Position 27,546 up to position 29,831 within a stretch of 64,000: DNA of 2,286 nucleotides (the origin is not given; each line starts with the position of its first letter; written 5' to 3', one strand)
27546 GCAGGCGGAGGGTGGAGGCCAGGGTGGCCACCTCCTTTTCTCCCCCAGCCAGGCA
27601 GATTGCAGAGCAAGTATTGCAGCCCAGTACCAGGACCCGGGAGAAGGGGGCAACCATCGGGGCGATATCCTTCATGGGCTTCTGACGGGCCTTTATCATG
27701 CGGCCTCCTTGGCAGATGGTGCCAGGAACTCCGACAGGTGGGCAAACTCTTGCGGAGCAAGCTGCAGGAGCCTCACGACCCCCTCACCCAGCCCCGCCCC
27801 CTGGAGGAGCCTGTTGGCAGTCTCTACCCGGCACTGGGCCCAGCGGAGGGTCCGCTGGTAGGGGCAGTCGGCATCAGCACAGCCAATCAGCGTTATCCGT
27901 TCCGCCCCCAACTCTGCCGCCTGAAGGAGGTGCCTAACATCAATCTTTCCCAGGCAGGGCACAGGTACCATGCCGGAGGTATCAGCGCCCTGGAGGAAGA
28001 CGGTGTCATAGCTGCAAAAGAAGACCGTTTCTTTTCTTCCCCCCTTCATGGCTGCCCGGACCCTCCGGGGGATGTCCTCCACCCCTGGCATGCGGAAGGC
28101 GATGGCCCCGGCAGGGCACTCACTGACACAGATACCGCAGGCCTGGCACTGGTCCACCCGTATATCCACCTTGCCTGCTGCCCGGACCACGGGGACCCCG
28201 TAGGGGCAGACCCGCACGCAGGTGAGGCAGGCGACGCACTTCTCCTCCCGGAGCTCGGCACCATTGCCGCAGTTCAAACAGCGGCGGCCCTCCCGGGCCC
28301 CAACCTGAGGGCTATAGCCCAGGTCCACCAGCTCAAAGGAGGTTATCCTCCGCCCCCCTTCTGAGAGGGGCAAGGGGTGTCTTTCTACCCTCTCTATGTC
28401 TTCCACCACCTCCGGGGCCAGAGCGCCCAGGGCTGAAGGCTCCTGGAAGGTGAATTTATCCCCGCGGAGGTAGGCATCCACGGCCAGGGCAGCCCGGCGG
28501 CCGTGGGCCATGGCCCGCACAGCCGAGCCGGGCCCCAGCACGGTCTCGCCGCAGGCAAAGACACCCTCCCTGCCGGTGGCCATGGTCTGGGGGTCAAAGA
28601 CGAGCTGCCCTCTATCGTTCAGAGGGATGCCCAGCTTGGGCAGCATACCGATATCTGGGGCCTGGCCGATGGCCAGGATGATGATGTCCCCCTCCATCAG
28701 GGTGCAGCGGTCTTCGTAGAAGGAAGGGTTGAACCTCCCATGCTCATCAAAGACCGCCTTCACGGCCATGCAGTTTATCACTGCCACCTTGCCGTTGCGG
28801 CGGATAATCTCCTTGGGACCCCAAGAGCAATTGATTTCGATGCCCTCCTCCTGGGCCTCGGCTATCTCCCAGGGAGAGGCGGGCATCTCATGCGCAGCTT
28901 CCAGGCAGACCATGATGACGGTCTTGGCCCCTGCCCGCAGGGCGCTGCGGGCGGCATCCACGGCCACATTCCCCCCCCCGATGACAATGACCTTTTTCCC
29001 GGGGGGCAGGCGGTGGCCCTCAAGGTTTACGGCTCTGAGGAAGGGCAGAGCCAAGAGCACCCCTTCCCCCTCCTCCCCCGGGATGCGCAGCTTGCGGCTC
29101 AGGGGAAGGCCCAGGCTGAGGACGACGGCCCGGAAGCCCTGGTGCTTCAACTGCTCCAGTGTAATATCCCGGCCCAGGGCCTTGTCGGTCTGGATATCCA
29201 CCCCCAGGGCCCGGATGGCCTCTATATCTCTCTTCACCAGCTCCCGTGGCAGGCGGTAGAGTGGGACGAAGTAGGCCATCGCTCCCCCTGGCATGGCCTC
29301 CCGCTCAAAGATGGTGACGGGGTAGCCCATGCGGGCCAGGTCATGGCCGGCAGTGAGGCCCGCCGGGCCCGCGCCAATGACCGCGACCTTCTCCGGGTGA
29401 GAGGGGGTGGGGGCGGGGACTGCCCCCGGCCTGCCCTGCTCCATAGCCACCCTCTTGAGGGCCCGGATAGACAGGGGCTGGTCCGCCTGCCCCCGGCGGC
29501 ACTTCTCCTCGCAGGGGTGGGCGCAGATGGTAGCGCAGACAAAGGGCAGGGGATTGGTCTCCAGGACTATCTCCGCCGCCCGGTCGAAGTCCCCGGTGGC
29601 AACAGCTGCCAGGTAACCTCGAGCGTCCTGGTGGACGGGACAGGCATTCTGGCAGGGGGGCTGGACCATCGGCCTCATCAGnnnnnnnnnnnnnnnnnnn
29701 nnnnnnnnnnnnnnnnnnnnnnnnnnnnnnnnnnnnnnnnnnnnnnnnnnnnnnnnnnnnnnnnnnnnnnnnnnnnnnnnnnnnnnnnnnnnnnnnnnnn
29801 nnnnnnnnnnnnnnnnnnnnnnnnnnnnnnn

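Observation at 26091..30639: MetF-MetV MTHFR whose electron-input partner is a single GltD-like/2x[4Fe-4S]/MvhD-like fusion protein, followed by MBL hydrolase and ferredoxin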

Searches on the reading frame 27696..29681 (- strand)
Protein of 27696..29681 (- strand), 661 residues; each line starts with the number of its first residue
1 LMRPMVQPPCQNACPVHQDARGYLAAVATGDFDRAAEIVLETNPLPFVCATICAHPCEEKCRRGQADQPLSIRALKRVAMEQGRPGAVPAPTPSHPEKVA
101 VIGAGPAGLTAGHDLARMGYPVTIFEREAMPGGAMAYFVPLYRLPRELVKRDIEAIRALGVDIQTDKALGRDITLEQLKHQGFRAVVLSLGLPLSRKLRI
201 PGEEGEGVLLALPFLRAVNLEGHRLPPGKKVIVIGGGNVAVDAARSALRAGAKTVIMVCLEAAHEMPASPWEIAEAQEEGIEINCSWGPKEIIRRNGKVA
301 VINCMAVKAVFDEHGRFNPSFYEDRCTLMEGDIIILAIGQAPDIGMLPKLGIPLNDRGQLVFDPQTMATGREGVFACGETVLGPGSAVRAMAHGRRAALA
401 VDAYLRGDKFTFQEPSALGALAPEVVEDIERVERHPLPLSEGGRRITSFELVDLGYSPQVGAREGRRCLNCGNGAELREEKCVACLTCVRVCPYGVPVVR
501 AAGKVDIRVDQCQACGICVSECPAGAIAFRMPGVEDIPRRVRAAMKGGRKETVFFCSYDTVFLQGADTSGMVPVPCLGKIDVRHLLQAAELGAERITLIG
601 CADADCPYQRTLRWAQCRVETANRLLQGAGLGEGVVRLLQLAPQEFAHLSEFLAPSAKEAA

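Call 4: search_protein_families(library=pfam, proteins=[window:27696-29681:-], max_evalue=0.01)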
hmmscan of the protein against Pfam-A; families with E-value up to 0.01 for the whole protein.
window:27696-29681:- (661 aa): 24 families
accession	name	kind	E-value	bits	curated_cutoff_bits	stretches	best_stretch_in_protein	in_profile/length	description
PF07992.20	Pyr_redox_2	-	8.1e-30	104.7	26.1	1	98-394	2-291/291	Pyridine nucleotide-disulphide oxidoreductase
PF14691.11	Fer4_20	-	4.4e-17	62.3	25.8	1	7-82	29-107/113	Dihydroprymidine dehydrogenase domain II, 4Fe-4S cluster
PF13738.12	Pyr_redox_3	-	1.7e-15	57.5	30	2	227-378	163-305/305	Pyridine nucleotide-disulphide oxidoreductase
PF02662.21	FlpD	-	1.1e-13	51.7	22.3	1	570-653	29-112/123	Methyl-viologen-reducing hydrogenase, delta subunit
PF00070.33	Pyr_redox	-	7.3e-09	36.5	22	1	98-132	1-35/82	Pyridine nucleotide-disulphide oxidoreductase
PF13450.12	NAD_binding_8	-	1.1e-07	32.5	21.9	1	101-138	1-38/68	NAD(P)-binding Rossmann-like domain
PF01262.27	AlaDh_PNT_C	-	1.6e-07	31.5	23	1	94-128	26-60/214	Alanine dehydrogenase/PNT, C-terminal domain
PF12831.13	FAD_oxidored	-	2.5e-07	30.8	27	1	99-136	2-39/416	FAD dependent oxidoreductase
PF00037.32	Fer4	-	2.5e-07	30.7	21.1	2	478-496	4-22/24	4Fe-4S binding domain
PF01134.28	GIDA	-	3.5e-07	30.1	22.1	1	98-129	1-32/391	Glucose inhibited division protein A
PF13237.11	Fer4_10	-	1.1e-06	28.9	25.5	1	479-523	6-53/53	4Fe-4S dicluster domain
PF01266.30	DAO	-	1.5e-06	28.4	27.9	1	98-134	1-38/353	FAD dependent oxidoreductase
PF13187.11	Fer4_9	-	1.7e-06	28.4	27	1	481-527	1-52/52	4Fe-4S dicluster domain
PF12838.12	Fer4_7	-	1.8e-06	28.8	27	1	481-526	1-52/52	4Fe-4S dicluster domain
PF14697.11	Fer4_21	-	2.2e-06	28.2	35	1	475-527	1-57/59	4Fe-4S dicluster domain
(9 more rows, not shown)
